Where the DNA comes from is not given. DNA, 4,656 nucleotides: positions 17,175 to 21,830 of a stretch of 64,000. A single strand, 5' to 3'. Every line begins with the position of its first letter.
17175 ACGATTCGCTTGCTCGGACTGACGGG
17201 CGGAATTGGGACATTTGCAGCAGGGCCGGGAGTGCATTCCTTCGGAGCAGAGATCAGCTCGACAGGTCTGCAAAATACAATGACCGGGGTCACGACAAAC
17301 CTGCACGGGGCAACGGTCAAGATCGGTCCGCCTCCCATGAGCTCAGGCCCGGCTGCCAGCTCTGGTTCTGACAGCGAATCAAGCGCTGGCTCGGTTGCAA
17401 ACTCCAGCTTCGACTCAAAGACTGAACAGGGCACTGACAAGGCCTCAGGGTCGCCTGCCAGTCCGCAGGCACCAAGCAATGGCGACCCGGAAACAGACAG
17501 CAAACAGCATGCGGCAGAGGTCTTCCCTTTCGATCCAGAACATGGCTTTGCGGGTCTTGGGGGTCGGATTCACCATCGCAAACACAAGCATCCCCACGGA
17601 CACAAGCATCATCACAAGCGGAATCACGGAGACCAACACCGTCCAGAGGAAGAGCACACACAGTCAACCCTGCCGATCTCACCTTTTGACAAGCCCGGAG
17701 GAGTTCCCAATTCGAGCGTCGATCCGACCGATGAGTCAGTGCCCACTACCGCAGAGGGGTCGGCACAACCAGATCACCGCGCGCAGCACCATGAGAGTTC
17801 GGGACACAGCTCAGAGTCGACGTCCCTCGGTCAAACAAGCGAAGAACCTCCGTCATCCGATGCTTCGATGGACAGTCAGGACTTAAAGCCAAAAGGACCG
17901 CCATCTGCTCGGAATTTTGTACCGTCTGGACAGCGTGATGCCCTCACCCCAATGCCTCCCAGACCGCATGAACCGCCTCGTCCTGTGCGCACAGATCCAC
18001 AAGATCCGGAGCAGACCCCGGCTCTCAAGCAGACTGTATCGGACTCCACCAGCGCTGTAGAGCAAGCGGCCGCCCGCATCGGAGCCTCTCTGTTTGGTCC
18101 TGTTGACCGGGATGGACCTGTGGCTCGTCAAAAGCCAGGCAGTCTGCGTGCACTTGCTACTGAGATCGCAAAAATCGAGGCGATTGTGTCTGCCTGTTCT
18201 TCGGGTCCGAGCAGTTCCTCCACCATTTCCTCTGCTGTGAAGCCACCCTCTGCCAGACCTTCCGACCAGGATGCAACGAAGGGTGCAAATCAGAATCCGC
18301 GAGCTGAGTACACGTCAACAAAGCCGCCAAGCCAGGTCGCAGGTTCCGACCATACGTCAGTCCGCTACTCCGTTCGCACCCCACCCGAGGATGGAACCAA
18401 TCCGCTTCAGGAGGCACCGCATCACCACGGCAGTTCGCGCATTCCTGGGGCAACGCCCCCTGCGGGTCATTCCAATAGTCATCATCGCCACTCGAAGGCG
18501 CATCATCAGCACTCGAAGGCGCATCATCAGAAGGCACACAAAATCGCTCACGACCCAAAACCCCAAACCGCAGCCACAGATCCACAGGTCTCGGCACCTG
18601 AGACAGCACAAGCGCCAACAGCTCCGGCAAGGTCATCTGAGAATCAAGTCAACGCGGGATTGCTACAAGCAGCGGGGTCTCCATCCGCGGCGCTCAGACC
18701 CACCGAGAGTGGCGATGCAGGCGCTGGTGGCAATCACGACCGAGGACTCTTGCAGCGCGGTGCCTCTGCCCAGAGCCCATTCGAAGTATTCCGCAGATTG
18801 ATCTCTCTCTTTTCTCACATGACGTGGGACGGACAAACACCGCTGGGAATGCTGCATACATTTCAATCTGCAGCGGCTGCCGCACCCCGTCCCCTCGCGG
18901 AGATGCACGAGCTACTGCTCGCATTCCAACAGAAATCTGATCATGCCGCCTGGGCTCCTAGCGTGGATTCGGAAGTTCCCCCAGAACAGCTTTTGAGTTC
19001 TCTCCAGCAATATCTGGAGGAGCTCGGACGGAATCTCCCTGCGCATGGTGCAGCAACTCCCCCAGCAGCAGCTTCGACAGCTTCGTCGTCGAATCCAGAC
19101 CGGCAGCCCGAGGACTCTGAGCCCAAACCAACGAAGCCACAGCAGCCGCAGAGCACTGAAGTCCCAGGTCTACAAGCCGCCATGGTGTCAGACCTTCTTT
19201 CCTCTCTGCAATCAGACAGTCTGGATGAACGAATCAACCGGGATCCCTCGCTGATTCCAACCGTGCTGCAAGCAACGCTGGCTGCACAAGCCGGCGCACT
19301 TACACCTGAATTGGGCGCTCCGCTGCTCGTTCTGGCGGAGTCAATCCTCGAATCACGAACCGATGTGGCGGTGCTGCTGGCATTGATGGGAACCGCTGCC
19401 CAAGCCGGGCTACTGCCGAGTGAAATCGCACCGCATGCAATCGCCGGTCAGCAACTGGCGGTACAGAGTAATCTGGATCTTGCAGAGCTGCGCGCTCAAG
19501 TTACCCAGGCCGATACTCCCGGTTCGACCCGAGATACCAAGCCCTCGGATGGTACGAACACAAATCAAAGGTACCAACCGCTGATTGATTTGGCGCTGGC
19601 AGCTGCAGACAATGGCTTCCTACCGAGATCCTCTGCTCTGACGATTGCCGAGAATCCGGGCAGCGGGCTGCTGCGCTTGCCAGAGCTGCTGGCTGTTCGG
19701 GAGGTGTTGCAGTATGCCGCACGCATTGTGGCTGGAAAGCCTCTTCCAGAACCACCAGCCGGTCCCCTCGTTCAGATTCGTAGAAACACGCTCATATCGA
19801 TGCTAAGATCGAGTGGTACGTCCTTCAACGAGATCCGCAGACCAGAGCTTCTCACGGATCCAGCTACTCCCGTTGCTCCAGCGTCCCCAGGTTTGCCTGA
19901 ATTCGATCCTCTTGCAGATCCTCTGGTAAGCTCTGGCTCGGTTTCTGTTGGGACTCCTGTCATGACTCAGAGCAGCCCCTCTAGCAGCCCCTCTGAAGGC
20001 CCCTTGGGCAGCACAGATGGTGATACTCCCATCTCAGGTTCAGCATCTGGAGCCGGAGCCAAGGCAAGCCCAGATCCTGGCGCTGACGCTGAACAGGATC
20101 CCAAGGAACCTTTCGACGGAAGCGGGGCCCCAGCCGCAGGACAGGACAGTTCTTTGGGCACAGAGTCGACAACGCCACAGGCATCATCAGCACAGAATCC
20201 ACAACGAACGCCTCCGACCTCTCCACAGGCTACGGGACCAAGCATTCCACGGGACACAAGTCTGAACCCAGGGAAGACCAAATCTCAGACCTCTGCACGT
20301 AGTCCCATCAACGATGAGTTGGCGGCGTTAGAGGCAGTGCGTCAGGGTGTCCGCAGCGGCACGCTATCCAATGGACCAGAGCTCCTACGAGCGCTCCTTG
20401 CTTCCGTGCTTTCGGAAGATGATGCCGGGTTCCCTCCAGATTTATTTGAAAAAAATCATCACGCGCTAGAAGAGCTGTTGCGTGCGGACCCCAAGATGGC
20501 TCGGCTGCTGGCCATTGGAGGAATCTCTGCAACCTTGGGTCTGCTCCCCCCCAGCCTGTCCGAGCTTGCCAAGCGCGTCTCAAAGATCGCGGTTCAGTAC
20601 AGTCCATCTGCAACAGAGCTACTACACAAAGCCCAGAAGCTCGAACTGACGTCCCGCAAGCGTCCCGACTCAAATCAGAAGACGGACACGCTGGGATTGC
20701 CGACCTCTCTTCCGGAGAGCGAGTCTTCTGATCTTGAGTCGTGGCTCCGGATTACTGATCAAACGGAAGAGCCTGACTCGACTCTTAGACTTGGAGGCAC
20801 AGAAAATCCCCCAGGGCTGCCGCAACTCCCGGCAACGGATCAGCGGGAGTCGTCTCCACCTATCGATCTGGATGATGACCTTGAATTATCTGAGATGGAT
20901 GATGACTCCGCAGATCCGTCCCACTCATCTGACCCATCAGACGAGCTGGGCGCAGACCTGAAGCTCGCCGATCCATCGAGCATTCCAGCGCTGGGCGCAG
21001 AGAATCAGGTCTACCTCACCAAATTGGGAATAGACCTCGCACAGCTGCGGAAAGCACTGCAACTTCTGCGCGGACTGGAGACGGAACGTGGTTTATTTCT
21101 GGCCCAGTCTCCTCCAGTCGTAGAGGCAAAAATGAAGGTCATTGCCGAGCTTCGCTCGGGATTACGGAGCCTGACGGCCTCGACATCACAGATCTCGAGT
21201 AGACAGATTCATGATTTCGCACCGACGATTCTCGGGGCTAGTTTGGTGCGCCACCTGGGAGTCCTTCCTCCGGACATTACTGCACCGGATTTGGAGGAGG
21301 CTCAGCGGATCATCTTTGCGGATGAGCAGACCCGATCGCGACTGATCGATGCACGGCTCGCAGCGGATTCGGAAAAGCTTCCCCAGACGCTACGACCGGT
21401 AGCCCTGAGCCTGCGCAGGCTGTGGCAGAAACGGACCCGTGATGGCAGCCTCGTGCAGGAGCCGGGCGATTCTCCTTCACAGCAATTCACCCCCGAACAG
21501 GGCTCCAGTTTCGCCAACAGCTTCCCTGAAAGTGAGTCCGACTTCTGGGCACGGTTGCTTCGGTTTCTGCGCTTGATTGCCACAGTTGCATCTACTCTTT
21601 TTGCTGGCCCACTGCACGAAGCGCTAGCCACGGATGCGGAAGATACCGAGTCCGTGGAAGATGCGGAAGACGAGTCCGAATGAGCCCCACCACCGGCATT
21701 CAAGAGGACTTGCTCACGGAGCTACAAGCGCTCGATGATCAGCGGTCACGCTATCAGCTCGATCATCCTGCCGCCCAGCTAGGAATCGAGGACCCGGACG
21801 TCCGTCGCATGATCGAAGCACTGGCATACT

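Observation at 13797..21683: Giant 2.6-kDa-residue protein translationally coupled inside the T6SS baseplate operon: VgrG-like core plus ~1,400-aa disordered tail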

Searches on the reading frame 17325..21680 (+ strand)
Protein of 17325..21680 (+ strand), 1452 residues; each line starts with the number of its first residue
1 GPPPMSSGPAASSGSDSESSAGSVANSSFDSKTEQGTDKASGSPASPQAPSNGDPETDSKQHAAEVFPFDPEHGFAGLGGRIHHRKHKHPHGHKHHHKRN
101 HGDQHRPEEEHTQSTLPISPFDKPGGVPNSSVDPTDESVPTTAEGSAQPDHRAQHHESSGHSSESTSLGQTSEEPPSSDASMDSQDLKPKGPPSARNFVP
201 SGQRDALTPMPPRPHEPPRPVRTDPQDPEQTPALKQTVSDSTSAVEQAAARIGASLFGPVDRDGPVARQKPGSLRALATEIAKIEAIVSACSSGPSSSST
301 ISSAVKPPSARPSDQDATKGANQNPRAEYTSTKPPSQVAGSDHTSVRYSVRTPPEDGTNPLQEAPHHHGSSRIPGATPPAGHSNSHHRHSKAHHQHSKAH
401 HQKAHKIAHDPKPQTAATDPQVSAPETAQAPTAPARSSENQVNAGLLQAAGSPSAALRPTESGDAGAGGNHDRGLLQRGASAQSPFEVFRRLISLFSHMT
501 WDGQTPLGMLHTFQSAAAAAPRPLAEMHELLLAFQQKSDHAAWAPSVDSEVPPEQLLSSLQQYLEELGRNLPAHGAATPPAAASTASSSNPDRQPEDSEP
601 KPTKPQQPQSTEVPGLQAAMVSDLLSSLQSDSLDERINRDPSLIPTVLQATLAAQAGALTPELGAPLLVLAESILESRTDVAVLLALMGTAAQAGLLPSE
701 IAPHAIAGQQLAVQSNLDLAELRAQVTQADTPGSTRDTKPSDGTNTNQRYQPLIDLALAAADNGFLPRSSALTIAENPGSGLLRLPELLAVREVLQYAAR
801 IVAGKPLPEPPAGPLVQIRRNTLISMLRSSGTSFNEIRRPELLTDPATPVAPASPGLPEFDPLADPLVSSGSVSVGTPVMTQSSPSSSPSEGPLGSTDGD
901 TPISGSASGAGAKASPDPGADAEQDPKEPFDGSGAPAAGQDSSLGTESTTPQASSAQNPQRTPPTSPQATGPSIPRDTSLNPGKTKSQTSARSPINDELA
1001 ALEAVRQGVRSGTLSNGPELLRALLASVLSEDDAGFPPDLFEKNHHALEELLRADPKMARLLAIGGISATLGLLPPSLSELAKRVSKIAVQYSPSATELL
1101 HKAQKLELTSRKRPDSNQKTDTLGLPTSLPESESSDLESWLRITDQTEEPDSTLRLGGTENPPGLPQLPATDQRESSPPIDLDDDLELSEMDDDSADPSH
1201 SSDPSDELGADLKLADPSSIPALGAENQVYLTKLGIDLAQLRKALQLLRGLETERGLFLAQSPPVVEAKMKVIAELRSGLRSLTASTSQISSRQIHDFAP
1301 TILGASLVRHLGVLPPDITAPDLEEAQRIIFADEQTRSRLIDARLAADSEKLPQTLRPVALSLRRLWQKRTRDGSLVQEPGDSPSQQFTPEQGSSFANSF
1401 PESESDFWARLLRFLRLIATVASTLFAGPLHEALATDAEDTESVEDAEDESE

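Call 102: search_solved_structures(query=window:17325-21680:+, max_evalue=1)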
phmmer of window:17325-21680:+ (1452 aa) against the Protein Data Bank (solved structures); distinct sequences matched with E-value up to 1: 1.
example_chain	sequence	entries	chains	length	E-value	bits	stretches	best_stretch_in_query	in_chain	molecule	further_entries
6jbc_A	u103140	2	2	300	0.18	13.2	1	1044-1129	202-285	Pantoate kinase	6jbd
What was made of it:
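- Tried and rejected: The PDB sequence search gave nothing (call 102).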

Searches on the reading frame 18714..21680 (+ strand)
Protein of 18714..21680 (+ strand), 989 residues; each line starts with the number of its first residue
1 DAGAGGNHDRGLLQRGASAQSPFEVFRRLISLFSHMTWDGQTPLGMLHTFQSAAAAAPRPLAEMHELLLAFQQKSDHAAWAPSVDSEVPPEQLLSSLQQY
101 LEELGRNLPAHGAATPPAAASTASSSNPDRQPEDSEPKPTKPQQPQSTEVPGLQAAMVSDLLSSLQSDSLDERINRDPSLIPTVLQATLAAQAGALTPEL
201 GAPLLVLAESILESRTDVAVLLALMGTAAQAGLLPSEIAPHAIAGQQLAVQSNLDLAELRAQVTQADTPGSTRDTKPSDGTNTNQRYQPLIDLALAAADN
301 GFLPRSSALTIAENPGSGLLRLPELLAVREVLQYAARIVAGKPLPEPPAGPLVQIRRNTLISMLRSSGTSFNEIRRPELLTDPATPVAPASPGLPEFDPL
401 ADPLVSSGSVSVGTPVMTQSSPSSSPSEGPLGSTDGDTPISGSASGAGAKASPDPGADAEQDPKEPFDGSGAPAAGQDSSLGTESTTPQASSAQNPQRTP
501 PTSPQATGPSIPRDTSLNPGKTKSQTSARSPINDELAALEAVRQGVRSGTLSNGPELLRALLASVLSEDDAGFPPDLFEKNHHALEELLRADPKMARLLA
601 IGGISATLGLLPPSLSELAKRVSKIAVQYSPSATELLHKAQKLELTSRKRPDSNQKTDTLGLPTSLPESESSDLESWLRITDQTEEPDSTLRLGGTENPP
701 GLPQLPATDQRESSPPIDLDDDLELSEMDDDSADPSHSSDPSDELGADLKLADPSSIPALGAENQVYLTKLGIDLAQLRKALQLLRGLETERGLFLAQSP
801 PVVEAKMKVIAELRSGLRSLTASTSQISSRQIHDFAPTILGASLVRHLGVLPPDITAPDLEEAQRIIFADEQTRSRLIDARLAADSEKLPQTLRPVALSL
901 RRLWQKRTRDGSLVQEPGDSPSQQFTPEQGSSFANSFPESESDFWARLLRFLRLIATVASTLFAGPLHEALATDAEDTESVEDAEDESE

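Call 61: search_protein_representatives(protein=window:18714-21680:+)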
Query: 989 residues. Proteins with E-value up to 0.001 (for the whole library): 3; up to 1e-10: 2; up to 1e-30: 2. The best 3 are listed.
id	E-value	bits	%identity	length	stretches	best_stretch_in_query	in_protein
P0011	4.1e-195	667.7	55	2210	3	2-379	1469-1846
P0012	3.1e-47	178.3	43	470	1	157-458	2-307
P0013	6.2e-09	51.6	33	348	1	160-347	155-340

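Call 63: find_encoding_contigs(protein=P0011, flank=10000, max_places=3)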
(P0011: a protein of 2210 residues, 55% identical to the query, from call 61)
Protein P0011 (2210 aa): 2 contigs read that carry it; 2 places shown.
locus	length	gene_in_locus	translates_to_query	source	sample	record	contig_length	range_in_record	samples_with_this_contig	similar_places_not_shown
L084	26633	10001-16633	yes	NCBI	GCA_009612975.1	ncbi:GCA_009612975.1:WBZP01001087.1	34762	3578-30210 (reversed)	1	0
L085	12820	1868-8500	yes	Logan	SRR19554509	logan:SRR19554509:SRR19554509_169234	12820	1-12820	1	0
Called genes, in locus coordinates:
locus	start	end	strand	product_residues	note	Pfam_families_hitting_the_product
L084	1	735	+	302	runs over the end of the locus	PF00069:Pkinase, PF07714:PK_Tyr_Ser-Thr (weak)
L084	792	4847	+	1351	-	PF14331:IcmF-related_N (weak)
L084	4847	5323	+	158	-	PF22361:IglE_N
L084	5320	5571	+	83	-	-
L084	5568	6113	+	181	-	PF05591:T6SS_VipA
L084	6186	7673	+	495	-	PF05943:VipB, PF18945:VipB_2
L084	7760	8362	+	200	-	-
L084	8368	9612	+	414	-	PF05936:T6SS_VasE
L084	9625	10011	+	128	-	PF04965:GPW_gp25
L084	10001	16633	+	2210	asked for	-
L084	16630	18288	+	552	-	PF05947:T6SS_TssF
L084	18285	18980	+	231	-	PF09850:DotU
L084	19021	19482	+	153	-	-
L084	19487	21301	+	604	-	-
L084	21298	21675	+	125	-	PF14107:DUF4280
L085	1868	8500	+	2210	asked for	-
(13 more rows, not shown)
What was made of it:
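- P0011 (2,210 aa) is identical in an NCBI genome assembly and an independent Logan assembly, with the same 11-nt and ATGA overlaps (call 63).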

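Call 64: find_encoding_contigs(protein=P0013, flank=10000, max_places=3)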
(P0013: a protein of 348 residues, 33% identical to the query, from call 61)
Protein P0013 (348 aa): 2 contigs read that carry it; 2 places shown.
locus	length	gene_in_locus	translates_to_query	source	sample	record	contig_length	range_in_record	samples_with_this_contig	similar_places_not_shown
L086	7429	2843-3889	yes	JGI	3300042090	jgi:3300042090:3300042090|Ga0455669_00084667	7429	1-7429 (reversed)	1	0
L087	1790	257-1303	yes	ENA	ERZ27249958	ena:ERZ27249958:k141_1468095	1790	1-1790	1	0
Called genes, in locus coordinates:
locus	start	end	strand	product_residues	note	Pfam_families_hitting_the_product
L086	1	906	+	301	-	?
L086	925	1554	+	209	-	-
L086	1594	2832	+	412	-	PF05936:T6SS_VasE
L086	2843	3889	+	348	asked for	PF04965:GPW_gp25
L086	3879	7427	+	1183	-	?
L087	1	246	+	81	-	?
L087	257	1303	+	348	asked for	PF04965:GPW_gp25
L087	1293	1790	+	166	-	?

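Call 83: search_protein_families(library=pfam, proteins=[P0013], max_evalue=0.01)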
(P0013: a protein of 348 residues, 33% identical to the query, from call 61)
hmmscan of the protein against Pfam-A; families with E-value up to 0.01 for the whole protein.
P0013 (348 aa): 1 family
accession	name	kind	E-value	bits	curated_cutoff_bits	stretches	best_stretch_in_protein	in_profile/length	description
PF04965.19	GPW_gp25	-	1.1e-08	35.2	27.2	1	17-98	4-91/96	Baseplate wedge protein gp25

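Call 89: find_encoding_contigs(protein=P0012, flank=10000, max_places=3)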
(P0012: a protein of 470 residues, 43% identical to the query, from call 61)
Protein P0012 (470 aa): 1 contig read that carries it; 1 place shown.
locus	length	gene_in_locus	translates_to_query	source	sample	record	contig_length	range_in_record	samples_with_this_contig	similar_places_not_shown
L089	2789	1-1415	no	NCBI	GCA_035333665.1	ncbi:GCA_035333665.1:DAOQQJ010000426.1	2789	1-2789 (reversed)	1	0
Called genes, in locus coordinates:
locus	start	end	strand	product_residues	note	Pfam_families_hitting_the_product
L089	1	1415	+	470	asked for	?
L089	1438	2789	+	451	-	PF05947:T6SS_TssF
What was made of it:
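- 20997..21680 (+): aa 2401-2628: C-terminal helical region with a possible third degenerate GLLP unit and a hydrophobic/amphipathic helix (aa about 2583-2612), then an acidic end. P0012 ends the same way directly upstream of tssF (call 89).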

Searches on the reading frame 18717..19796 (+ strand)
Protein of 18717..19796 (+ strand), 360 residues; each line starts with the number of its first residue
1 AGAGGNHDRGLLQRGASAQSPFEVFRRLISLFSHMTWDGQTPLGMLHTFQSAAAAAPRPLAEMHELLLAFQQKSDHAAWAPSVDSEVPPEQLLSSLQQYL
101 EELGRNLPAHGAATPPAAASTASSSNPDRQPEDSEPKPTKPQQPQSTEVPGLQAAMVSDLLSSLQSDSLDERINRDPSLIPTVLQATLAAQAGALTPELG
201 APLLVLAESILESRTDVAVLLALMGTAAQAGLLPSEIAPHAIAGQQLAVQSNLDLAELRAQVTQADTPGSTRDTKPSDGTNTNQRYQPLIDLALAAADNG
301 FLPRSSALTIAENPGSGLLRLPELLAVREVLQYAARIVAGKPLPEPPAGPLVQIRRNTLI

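Call 78: predict_structure(alignment_id=A3)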
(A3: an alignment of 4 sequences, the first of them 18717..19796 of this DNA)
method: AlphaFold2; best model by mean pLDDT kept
length: 360 residues; sequences in the alignment: 4
mean_pLDDT: 62.8   pTM: 0.52
mean pLDDT of the five models: 62.8, 59.4, 57.5, 57.5, 56.8
residues with pLDDT >= 90: 84; 70-90: 77; 50-70: 32; < 50: 167
segments of 3 or more residues with pLDDT < 50: 1-29, 31-45, 47-66, 69-90, 106-152, 267-281, 347-360
pLDDT, mean of each block of 10 residues (from residue 1): 31 37 48 43 46 44 48 42 41 53 44 29 30 35 34 66 69 80 89 81 87 92 95 92 94 90 61 37 78 93 92 89 89 88 58 36
secondary structure, 60 per line:
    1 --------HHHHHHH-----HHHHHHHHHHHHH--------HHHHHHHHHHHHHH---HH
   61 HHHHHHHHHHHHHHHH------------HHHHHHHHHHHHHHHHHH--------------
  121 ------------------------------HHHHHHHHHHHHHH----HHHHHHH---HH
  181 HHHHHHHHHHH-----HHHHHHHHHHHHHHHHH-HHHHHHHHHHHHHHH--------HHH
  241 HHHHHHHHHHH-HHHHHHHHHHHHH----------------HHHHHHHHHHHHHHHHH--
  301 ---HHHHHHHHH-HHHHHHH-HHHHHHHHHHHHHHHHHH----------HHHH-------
elements in order: H9-15 H21-33 H42-55 H59-76 H89-106 H151-164 H169-175 H179-191 H197-213 H215-229 H238-251 H253-265 H282-298 H304-312 H314-320 H322-339 H350-353
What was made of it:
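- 18717..19046 (+): aa 1641-1750: most conserved tail island (helical; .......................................). AF2 predicts helices, but at pLDDT below 50 (call 78).
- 19155..19796 (+): aa 1787-2000: 'GLLP' module, a novel all-alpha helical-repeat domain with recurring AAxxG(L/F)LPxxL units. AF2 pLDDT 80-95 (call 78).
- The GLLP module is modelled at pLDDT 80-95 (call 78).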
